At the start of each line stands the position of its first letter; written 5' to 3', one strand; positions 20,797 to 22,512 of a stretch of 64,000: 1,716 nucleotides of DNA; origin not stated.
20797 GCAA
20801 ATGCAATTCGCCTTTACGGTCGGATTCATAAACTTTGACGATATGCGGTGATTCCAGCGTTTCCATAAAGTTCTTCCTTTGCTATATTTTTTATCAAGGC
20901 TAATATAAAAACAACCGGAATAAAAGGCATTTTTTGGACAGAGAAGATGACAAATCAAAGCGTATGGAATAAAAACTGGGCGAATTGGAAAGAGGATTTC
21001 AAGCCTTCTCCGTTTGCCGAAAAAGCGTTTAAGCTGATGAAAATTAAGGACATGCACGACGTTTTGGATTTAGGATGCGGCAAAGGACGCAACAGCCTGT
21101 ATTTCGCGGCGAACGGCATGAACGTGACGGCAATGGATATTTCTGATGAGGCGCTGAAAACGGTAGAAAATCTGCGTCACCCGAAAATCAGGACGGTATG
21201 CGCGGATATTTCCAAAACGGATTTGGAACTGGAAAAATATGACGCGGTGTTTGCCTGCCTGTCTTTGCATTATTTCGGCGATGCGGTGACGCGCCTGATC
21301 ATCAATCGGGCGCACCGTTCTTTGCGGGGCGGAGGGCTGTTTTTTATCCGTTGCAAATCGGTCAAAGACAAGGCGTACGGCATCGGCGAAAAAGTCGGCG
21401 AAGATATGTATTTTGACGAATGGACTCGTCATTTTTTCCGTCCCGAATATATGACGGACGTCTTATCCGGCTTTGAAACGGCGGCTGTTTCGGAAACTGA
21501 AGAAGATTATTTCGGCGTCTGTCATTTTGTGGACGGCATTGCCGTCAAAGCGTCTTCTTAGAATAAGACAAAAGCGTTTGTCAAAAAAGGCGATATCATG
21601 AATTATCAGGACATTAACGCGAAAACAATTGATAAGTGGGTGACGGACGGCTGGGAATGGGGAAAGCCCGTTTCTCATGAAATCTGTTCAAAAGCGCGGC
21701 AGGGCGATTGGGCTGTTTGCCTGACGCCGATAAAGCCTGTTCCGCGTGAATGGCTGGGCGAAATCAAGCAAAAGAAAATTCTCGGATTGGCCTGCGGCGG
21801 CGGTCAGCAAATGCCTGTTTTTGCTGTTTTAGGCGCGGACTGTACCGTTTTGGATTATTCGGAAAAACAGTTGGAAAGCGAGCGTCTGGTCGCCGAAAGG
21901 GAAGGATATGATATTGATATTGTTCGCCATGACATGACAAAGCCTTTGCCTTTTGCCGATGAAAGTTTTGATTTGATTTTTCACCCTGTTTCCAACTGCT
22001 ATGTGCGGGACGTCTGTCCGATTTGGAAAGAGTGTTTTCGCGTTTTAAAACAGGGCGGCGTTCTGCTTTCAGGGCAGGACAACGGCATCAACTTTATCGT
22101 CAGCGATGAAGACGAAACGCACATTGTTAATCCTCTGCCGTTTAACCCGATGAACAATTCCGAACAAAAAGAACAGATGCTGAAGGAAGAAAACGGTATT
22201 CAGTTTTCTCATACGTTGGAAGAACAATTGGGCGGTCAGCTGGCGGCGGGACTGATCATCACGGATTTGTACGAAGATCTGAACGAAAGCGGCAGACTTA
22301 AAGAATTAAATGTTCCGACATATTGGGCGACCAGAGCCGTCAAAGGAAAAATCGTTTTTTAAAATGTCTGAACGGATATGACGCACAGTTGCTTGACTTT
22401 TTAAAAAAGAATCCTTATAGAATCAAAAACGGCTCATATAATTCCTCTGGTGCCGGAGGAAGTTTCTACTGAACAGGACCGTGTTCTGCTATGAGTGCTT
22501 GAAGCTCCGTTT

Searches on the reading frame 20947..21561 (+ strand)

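Call 14: search_protein_families(library=ncbifam, proteins=[window:20947-21561:+])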
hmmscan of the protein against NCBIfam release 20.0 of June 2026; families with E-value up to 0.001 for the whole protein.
window:20947-21561:+ (204 aa): 28 families (the best 25 are shown)
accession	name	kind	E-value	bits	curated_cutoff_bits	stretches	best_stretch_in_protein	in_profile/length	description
NF045649.1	2X_seleno_MduS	exception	5.1e-26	91.4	380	1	4-187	8-201/338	methyltransferase domain-containing selenoprotein MduS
NF008992.0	PRK12335.1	equivalog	6.3e-16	58.3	303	1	28-135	115-224/289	SAM-dependent methyltransferase TehB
TIGR00477.1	tehB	equivalog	1.2e-13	50.9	219.5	1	32-134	70-174/238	tellurite resistance methyltransferase TehB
NF043040.1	corrin_prot_MT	hypoth_equivalog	2.1e-13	50.2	180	1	35-134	41-147/216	corrinoid protein-associated methyltransferase CpaM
TIGR02072.1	BioC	equivalog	3.1e-13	50.1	184.95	1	36-133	35-131/244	malonyl-ACP O-methyltransferase BioC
NF008405.0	PRK11207.1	equivalog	3.6e-13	49.4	218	1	32-133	27-131/198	tellurite resistance methyltransferase TehB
NF041820.1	daptide_MTase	equivalog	5e-12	45.8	175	1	38-143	39-151/243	daptide-type RiPP biosynthesis methyltransferase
NF045667.1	MTase_DVU1556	equivalog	2.2e-10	40.3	155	1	25-134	12-119/213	DVU_1556 family methyltransferase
NF007610.0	PRK10258.1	equivalog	9.2e-10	38.3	342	1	24-130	31-134/251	malonyl-ACP O-methyltransferase BioC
TIGR02021.1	BchM-ChlM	equivalog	6.9e-08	32.2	158.9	1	37-113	56-134/218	magnesium protoporphyrin IX methyltransferase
NF041255.1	mycofact_MftM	equivalog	7.2e-07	28.8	200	1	36-124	140-231/289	mycofactocin oligosaccharide methyltransferase MftM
TIGR01983.1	UbiG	equivalog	9.5e-07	28.3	102.95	1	32-135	47-152/228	bifunctional 2-polyprenyl-6-hydroxyphenol methylase/3-demethylubiquinol 3-O-methyltransferase UbiG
NF001241.0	PRK00216.1-2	equivalog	1e-06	28.5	327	1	26-132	42-145/231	demethylmenaquinone methyltransferase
NF011529.0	PRK14968.1-3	equivalog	2.3e-06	27.2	162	1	31-85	30-85/198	putative methyltransferase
NF051855.1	GlySarMtaseBact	equivalog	3.5e-06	26.8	350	1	29-137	47-161/259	glycine/sarcosine N-methyltransferase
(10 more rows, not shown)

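Call 15: search_protein_families(library=pfam, proteins=[window:20947-21561:+])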
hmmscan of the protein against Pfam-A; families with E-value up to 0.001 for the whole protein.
window:20947-21561:+ (204 aa): 11 families
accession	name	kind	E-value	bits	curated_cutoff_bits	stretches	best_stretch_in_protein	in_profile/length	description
PF13649.12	Methyltransf_25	-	1.3e-18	67.9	27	1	39-130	1-97/97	Methyltransferase domain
PF08241.18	Methyltransf_11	-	3.8e-18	66.3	21.2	1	40-134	1-95/95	Methyltransferase domain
PF03848.20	TehB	-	2.2e-14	53.8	20.4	1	28-136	23-135/193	Tellurite resistance protein TehB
PF08242.18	Methyltransf_12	-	1e-13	52.3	30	1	40-132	1-98/98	Methyltransferase domain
PF13489.12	Methyltransf_23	-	4.2e-10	40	27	1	33-160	20-133/164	Methyltransferase domain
PF13847.12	Methyltransf_31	-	1.9e-08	34.6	27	1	36-135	4-110/145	Methyltransferase domain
PF05175.20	MTS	-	2.4e-06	27.8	23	1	34-135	30-139/170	Methyltransferase small domain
PF05724.17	TPMT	-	4.1e-06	27.1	26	1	4-84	3-88/218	Thiopurine S-methyltransferase (TPMT)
PF02353.26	CMAS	-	1.5e-05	24.9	27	1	27-143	54-173/273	Mycolic acid cyclopropane synthetase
PF05148.21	Methyltransf_8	-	3.1e-05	24.4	27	1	21-135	58-157/219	Hypothetical methyltransferase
PF01728.25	FtsJ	-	0.00077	19.9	24.1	0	26-94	14-81/181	FtsJ-like methyltransferase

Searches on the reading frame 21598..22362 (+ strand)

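Call 14: search_protein_families(library=ncbifam, proteins=[window:21598-22362:+])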
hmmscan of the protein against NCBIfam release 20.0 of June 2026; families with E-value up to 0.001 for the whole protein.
window:21598-22362:+ (254 aa): 20 families
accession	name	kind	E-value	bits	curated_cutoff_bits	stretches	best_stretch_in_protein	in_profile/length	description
NF045649.1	2X_seleno_MduS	exception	7.6e-11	41.6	380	1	59-157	43-146/338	methyltransferase domain-containing selenoprotein MduS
NF045667.1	MTase_DVU1556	equivalog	2.3e-08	33.8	155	1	57-157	22-118/213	DVU_1556 family methyltransferase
TIGR01934.1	MenG_MenH_UbiE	subfamily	8.6e-08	31.7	158.35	1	51-157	33-140/223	ubiquinone/menaquinone biosynthesis methyltransferase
NF001241.0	PRK00216.1-2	equivalog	3.8e-07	30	327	1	57-157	51-146/231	demethylmenaquinone methyltransferase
NF008992.0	PRK12335.1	equivalog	1.8e-06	27.3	303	1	55-192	120-248/289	SAM-dependent methyltransferase TehB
NF001244.0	PRK00216.1-5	equivalog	2.8e-06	26.8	216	1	51-156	42-151/236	bifunctional demethylmenaquinone methyltransferase/2-methoxy-6-polyprenyl-1,4-benzoquinol methylase UbiE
NF045823.1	PthPhpthDimycoMt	equivalog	1.1e-05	24.7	300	1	56-158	65-166/256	phthiotriol/phenolphthiotriol dimycocerosates methyltransferase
NF001243.0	PRK00216.1-4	equivalog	1.7e-05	24.3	235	1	59-157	49-150/237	demethylmenaquinone methyltransferase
TIGR01983.1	UbiG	equivalog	1.9e-05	24.1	102.95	1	54-157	46-150/228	bifunctional 2-polyprenyl-6-hydroxyphenol methylase/3-demethylubiquinol 3-O-methyltransferase UbiG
TIGR02072.1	BioC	equivalog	2.1e-05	24.5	184.95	1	55-157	32-131/244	malonyl-ACP O-methyltransferase BioC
NF043040.1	corrin_prot_MT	hypoth_equivalog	3.8e-05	23.2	180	1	57-157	41-146/216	corrinoid protein-associated methyltransferase CpaM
NF041675.1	sarc_dimgly_tmase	equivalog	5.7e-05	23.2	550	1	70-157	80-168/278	sarcosine/dimethylglycine N-methyltransferase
TIGR02752.1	MenG_heptapren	equivalog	5.7e-05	22.8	419.85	1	59-156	47-147/231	demethylmenaquinone methyltransferase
NF007610.0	PRK10258.1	equivalog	7e-05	22.3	342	1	53-156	38-136/251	malonyl-ACP O-methyltransferase BioC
NF045825.1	FAmtase_mtf2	equivalog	0.0001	21.7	400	1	56-158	57-158/248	fatty-acid O-methyltransferase Mtf2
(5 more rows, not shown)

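Call 15: search_protein_families(library=pfam, proteins=[window:21598-22362:+])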
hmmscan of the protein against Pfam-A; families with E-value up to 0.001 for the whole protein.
window:21598-22362:+ (254 aa): 5 families
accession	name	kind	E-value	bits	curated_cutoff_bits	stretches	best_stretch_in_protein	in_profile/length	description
PF08241.18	Methyltransf_11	-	1.5e-18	67.6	21.2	1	63-157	2-94/95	Methyltransferase domain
PF13649.12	Methyltransf_25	-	3.2e-14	53.8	27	1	61-154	1-97/97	Methyltransferase domain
PF13847.12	Methyltransf_31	-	7.7e-12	45.6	27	1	58-161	4-112/145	Methyltransferase domain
PF01209.24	Ubie_methyltran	-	1.7e-06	28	20.1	1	55-157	45-150/233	ubiE/COQ5 methyltransferase family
PF08242.18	Methyltransf_12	-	3.5e-06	28.1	30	1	64-156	3-98/98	Methyltransferase domain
